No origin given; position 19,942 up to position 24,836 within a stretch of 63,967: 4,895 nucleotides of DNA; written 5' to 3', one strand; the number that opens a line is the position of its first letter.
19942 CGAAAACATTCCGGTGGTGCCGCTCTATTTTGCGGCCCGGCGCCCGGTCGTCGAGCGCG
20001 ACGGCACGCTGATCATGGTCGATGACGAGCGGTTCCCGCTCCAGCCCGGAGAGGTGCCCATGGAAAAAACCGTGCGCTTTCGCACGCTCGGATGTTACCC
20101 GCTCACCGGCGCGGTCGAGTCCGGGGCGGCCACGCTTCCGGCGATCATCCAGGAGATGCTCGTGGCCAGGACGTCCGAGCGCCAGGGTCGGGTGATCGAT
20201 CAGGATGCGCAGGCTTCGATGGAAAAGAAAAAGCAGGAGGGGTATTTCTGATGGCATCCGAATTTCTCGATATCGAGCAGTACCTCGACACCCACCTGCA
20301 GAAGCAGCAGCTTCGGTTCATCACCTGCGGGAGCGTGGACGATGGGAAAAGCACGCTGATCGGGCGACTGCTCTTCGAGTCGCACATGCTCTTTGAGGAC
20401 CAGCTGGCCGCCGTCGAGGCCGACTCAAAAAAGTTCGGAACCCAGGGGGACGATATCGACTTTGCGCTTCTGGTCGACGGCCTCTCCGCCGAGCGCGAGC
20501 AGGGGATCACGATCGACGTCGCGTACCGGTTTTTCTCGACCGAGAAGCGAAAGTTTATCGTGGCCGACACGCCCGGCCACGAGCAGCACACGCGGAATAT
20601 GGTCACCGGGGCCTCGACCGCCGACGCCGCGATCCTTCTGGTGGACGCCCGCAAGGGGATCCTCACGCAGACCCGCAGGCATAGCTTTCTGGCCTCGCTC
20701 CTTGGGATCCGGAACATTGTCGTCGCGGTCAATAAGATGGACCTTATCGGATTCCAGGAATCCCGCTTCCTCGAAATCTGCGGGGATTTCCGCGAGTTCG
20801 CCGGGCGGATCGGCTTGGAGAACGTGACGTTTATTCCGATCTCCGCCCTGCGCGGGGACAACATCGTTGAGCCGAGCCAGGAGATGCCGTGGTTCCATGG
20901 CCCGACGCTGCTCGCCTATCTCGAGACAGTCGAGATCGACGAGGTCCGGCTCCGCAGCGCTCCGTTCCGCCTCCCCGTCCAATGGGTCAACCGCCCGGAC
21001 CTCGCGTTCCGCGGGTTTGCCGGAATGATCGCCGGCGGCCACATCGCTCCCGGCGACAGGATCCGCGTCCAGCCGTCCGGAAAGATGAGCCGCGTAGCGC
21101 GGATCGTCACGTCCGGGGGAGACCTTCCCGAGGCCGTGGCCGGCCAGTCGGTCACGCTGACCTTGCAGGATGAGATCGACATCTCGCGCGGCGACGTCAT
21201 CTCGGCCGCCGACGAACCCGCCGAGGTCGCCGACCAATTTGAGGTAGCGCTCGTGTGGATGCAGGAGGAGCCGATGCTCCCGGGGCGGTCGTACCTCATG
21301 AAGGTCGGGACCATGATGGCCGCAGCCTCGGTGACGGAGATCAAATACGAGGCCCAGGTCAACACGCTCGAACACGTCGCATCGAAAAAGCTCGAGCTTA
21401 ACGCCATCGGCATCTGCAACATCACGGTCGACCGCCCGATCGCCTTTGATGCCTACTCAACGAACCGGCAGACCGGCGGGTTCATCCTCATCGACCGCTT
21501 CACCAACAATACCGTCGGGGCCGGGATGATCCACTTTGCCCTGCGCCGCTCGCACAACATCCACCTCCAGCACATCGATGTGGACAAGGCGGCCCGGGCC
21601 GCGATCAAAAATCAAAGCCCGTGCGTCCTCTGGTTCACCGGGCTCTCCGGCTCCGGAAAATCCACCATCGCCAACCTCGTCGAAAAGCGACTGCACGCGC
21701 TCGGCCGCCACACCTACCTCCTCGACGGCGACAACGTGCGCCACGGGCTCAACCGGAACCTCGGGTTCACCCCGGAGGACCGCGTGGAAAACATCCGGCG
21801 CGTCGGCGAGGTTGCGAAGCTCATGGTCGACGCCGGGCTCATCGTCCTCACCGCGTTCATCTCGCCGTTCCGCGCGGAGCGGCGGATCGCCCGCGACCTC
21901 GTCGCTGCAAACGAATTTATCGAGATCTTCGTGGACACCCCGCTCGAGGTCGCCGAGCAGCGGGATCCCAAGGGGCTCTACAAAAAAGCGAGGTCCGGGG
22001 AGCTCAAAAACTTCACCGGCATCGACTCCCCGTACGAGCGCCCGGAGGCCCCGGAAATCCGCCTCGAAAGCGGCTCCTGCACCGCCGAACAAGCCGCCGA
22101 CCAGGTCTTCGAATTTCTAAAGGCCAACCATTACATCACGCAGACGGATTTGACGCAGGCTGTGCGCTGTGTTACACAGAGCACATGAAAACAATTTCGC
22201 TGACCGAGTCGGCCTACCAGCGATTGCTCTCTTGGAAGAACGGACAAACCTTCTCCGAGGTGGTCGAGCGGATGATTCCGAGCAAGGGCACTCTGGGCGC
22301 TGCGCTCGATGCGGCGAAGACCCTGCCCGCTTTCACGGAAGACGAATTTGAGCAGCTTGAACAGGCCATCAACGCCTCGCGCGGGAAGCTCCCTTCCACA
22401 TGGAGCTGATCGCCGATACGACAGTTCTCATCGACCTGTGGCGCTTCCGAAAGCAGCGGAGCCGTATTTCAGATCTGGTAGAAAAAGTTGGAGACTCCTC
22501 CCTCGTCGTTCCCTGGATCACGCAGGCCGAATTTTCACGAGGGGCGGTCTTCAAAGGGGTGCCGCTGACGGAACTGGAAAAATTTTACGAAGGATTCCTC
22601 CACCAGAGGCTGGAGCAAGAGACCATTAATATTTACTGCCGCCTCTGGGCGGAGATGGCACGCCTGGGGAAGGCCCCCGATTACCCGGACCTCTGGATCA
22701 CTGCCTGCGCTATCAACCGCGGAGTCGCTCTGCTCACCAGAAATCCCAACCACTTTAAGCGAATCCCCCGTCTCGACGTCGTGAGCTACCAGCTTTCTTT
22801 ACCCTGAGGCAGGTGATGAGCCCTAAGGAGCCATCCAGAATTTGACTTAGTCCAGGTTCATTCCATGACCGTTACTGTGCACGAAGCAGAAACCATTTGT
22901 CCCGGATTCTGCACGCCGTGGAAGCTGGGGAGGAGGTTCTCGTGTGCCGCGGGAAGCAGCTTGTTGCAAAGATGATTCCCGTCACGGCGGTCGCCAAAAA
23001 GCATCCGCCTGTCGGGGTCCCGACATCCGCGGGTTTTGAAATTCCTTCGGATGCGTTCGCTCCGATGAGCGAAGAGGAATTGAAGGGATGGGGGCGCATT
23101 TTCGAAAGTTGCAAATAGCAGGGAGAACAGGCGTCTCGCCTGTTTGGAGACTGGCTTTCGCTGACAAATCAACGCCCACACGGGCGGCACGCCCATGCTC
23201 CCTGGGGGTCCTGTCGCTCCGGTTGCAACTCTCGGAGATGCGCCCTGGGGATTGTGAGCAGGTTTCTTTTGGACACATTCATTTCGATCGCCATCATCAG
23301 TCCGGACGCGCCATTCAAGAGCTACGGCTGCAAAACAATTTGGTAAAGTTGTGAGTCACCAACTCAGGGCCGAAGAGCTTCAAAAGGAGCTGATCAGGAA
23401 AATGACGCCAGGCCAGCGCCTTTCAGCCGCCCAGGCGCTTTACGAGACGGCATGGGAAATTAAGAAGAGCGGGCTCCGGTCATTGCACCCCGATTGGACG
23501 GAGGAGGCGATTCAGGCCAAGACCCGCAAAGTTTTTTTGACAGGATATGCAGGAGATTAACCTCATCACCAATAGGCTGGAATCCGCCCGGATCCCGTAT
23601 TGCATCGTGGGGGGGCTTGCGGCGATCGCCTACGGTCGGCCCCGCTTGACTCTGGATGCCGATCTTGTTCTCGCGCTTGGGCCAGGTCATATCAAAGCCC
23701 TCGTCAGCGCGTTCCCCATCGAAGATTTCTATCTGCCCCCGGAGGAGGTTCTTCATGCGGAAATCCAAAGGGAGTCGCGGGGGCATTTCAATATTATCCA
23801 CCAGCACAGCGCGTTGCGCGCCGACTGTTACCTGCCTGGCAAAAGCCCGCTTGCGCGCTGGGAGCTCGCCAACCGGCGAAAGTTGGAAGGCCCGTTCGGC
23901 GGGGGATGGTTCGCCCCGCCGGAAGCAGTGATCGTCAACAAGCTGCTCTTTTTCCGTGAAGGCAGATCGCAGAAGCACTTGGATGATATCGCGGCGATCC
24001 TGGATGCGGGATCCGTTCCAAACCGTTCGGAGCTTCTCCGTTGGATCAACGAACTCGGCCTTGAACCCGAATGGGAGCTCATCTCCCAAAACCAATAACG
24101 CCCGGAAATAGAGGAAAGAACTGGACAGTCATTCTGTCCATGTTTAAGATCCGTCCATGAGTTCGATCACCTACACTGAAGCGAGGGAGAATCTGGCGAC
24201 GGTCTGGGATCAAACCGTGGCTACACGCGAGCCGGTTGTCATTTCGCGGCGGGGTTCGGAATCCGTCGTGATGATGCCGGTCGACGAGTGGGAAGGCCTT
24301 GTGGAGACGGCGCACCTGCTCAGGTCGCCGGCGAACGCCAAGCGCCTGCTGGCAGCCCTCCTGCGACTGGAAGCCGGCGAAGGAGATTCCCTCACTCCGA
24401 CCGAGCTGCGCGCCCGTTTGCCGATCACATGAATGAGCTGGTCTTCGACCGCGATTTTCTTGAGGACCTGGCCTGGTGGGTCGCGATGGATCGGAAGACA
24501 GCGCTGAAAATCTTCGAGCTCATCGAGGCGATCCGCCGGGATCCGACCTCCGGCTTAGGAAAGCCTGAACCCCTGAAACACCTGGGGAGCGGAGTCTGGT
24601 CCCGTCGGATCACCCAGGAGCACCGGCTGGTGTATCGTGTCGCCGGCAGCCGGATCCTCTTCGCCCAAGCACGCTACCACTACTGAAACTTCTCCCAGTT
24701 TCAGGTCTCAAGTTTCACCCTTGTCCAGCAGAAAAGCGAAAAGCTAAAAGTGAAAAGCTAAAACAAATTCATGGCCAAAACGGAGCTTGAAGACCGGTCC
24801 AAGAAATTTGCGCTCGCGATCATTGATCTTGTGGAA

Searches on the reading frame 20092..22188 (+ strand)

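Call 10: search_protein_families(library=pfam, proteins=[window:20092-22188:+], max_evalue=0.00001)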
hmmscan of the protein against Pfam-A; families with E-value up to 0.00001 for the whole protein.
window:20092-22188:+ (698 aa): 6 families
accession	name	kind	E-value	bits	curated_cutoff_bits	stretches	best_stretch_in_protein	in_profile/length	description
PF01583.26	APS_kinase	-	1.5e-70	236.5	21.1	1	510-658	2-151/152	Adenylylsulphate kinase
PF00009.33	GTP_EFTU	-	3.2e-42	144.7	26.5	1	73-259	3-176/188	Elongation factor Tu GTP binding domain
PF22594.2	GTP-eEF1A_C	-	2.7e-30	105.2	27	1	382-481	1-101/101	GTP-eEF1A C-terminal domain-like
PF01926.29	MMR_HSR1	-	8.1e-07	29.6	21.9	0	134-215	27-113/113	50S ribosome-binding GTPase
PF03144.31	GTP_EFTU_D2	-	3.9e-06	27.7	30.3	1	311-370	6-72/73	Elongation factor Tu domain 2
PF13671.12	AAA_33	-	7.8e-06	26.7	27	0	512-624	1-114/143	AAA domain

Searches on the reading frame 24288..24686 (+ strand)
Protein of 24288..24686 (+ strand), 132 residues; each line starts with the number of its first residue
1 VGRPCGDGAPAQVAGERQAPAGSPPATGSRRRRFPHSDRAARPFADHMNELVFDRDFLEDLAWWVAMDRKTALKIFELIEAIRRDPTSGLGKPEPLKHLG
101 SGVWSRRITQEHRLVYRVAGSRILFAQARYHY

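Call 75: search_protein_families(library=pfam, proteins=[window:24288-24686:+], max_evalue=0.00001)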
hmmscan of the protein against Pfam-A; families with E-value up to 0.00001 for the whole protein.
window:24288-24686:+ (132 aa): 1 family
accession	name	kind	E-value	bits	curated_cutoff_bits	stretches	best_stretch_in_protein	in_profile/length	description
PF06769.20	YoeB_toxin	-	8.6e-31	106.3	27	1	53-132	1-80/80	YoeB-like toxin of bacterial type II toxin-antitoxin system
